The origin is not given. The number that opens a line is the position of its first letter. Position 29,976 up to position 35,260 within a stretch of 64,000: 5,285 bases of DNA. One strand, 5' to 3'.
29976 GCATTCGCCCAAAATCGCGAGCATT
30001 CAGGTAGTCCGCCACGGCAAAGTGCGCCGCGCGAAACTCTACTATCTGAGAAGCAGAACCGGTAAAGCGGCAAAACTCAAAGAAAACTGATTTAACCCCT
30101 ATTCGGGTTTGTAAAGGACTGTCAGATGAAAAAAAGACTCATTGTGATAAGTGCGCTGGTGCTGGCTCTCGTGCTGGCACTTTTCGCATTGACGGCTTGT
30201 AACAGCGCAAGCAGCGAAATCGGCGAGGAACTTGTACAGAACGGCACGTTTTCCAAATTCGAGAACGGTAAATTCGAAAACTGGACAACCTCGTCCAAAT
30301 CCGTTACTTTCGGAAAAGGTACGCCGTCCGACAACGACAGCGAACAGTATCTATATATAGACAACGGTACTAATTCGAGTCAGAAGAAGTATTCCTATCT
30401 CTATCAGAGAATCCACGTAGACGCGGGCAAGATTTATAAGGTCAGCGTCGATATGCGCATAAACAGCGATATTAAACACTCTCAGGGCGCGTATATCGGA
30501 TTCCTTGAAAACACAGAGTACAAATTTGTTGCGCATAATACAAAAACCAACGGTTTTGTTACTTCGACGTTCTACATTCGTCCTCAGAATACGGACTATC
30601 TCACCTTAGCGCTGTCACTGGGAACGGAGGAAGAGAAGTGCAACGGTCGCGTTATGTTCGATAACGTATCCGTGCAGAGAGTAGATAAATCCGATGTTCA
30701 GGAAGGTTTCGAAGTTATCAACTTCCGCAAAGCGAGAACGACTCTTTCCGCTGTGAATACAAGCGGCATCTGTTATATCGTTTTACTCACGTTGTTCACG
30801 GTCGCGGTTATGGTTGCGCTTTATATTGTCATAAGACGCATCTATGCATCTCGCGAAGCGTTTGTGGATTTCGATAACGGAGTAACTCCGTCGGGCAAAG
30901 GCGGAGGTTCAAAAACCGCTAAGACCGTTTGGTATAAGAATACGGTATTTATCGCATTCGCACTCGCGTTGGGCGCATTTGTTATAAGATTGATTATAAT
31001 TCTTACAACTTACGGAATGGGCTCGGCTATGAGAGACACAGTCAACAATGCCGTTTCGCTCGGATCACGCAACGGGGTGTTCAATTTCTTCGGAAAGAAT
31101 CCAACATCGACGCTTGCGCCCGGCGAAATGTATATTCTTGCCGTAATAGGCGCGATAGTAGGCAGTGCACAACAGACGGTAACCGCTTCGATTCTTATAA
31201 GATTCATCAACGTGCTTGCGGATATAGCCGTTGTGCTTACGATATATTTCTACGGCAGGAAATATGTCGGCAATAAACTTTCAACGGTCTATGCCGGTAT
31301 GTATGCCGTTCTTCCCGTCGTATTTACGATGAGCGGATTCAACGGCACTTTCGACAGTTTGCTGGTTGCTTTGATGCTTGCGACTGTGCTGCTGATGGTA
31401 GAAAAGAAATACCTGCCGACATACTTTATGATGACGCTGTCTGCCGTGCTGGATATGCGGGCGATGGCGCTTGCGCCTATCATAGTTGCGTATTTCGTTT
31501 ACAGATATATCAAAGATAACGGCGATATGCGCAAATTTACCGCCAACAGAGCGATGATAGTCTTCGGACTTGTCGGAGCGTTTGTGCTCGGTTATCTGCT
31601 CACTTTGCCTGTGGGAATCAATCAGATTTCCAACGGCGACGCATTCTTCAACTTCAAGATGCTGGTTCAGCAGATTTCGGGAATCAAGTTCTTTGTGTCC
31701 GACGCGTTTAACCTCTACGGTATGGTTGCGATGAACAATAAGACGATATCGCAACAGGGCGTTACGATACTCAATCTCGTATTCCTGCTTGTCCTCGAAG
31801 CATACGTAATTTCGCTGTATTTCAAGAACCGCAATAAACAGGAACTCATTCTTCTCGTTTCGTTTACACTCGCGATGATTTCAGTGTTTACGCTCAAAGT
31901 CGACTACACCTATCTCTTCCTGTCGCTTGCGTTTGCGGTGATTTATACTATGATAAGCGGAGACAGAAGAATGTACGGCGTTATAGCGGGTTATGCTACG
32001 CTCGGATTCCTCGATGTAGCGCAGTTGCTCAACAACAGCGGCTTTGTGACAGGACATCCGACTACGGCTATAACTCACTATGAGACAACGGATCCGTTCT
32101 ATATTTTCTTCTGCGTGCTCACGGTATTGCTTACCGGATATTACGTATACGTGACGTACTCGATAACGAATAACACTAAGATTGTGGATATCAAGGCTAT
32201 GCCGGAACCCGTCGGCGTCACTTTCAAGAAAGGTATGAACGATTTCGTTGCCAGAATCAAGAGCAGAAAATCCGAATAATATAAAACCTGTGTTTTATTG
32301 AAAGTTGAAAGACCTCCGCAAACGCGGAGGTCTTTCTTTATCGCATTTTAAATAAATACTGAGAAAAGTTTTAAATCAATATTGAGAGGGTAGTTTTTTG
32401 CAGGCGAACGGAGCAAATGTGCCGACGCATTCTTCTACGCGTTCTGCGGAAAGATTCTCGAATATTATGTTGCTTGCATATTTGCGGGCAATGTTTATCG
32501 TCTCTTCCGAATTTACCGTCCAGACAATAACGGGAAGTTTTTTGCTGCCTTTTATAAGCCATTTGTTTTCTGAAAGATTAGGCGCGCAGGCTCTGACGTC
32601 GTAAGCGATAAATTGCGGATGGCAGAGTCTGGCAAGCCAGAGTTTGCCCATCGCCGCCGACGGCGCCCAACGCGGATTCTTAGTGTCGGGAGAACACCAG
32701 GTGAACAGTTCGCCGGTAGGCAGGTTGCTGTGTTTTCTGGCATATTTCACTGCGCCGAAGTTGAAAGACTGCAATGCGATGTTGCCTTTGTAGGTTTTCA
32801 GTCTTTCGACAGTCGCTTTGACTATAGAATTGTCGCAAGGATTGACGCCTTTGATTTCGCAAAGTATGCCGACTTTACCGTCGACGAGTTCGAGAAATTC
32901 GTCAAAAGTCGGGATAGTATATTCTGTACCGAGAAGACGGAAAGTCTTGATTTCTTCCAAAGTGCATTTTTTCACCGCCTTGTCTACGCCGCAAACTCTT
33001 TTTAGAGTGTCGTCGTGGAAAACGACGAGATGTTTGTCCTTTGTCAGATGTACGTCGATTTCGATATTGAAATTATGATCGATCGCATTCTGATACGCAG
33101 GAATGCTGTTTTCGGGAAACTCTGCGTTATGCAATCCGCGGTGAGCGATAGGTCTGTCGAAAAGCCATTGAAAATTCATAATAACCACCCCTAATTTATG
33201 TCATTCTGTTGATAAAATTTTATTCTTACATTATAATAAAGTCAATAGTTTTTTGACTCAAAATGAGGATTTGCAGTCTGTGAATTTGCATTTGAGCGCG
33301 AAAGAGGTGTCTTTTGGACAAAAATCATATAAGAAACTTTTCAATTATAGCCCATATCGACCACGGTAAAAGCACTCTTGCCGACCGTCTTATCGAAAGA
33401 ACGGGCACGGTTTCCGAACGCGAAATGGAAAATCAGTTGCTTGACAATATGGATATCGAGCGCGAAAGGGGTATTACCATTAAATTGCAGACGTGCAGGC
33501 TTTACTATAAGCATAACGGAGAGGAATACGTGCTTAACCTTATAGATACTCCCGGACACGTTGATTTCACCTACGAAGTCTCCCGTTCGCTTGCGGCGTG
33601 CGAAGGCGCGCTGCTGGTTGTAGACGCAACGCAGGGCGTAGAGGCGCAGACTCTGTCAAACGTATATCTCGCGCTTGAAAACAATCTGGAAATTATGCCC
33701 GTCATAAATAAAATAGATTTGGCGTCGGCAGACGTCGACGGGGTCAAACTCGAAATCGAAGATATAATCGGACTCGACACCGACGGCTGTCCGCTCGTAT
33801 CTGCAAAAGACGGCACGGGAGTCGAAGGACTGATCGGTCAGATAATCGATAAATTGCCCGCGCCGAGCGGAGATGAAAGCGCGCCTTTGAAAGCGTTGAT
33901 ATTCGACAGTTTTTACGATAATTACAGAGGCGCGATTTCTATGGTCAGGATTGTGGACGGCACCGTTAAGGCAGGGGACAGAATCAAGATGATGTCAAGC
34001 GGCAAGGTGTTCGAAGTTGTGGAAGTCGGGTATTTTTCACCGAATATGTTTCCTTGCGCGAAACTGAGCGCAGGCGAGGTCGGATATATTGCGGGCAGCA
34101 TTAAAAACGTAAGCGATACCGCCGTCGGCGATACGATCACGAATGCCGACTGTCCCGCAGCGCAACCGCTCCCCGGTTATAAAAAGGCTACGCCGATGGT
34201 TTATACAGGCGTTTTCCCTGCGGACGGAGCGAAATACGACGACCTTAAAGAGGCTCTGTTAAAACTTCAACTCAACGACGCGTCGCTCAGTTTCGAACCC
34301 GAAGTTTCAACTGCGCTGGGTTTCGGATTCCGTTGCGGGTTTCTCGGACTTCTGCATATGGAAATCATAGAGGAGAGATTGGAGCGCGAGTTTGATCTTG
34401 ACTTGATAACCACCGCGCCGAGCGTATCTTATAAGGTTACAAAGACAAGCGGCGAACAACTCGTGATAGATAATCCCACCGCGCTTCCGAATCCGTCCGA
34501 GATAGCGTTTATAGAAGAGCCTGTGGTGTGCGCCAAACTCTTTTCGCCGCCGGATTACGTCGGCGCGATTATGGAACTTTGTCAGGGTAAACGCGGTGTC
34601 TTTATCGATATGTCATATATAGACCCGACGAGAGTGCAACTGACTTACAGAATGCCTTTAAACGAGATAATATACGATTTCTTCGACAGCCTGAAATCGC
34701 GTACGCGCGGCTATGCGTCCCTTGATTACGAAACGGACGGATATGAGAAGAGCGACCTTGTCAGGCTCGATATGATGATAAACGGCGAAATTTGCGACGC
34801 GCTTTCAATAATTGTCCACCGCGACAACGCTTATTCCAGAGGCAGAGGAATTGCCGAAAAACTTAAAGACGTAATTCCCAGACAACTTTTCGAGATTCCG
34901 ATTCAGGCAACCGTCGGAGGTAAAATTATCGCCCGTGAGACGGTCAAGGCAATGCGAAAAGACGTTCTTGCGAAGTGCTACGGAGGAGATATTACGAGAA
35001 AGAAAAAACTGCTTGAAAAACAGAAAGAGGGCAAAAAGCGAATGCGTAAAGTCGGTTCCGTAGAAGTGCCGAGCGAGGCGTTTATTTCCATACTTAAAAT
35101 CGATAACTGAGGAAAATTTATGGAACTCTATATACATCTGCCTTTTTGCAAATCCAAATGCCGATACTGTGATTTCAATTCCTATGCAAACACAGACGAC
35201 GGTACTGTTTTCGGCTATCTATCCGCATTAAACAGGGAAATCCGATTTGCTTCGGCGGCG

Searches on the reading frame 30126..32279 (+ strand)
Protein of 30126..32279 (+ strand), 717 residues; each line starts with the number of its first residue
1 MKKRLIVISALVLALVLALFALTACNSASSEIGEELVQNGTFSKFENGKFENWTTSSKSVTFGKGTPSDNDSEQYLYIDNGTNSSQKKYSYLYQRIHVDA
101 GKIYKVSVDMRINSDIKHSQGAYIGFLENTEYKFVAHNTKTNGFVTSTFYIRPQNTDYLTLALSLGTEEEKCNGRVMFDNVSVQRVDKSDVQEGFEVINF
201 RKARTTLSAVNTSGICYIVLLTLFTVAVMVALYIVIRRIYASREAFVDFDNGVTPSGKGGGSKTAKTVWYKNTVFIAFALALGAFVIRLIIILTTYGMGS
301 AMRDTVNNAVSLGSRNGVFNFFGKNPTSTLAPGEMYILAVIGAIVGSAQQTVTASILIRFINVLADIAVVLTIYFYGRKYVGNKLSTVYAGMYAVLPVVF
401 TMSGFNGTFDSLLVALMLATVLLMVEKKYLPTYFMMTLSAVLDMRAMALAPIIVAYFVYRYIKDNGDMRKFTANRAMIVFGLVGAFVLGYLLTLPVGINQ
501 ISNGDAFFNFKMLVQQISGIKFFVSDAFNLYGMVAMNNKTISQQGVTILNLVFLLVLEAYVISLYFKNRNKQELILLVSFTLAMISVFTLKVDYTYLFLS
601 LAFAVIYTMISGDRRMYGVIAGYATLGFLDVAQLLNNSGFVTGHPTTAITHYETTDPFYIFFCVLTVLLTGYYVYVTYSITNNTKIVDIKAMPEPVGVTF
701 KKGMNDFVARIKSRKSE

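Call 30: search_protein_families(library=pfam, proteins=[window:30126-32279:+], max_evalue=0.00001)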
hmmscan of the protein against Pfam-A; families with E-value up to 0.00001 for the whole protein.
window:30126-32279:+ (717 aa): 1 family
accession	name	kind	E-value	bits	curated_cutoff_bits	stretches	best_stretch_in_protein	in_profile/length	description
PF02018.23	CBM_4_9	-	2.6e-06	28.3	25.9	0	36-116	3-77/136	Carbohydrate binding domain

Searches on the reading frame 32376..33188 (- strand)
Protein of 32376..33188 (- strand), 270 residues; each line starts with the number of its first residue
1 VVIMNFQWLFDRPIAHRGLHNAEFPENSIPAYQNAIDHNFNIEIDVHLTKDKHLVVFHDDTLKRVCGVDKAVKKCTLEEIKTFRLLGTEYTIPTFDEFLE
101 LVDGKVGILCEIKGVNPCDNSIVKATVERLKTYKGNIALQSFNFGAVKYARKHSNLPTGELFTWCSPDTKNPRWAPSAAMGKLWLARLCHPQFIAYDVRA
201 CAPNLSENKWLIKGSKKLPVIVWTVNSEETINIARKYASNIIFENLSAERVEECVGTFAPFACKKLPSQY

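Call 30: search_protein_families(library=pfam, proteins=[window:32376-33188:-], max_evalue=0.00001)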
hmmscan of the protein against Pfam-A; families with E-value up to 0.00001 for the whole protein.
window:32376-33188:- (270 aa): 1 family
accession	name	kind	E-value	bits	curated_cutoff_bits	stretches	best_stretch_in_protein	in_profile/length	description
PF03009.23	GDPD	-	2.2e-28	100.5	23.6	1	16-238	1-233/244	Glycerophosphoryl diester phosphodiesterase family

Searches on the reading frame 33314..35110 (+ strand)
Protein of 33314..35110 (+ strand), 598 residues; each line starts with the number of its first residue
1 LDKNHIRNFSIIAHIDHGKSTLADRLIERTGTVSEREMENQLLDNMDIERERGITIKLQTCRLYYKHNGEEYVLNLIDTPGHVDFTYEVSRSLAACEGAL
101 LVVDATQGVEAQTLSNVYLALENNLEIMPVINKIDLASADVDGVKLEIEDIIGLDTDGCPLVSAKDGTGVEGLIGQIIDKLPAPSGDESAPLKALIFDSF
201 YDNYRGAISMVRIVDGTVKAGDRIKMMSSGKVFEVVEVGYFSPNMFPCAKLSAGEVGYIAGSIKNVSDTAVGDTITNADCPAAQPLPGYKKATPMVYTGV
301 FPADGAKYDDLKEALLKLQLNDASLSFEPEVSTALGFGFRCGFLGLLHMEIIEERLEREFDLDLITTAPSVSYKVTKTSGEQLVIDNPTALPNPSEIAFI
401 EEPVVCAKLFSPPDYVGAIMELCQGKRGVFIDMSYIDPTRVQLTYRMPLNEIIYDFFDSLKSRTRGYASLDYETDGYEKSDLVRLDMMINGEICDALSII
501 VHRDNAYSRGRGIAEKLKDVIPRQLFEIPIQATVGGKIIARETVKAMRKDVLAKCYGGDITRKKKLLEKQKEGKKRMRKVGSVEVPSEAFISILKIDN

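Call 30: search_protein_families(library=pfam, proteins=[window:33314-35110:+], max_evalue=0.00001)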
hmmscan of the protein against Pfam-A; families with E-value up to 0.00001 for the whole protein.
window:33314-35110:+ (598 aa): 4 families
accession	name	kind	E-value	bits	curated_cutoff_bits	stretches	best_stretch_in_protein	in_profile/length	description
PF00009.33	GTP_EFTU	-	3.2e-53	180.6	26.5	1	5-182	2-187/188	Elongation factor Tu GTP binding domain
PF06421.17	LepA_C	-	1.2e-50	170.5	29.7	1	489-595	1-107/107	GTP-binding protein LepA C-terminus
PF00679.30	EFG_C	-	1.2e-20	73.8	27.9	1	400-485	2-86/89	Elongation factor G C-terminus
PF03144.31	GTP_EFTU_D2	-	1e-11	45.6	30.3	1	206-276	1-73/73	Elongation factor Tu domain 2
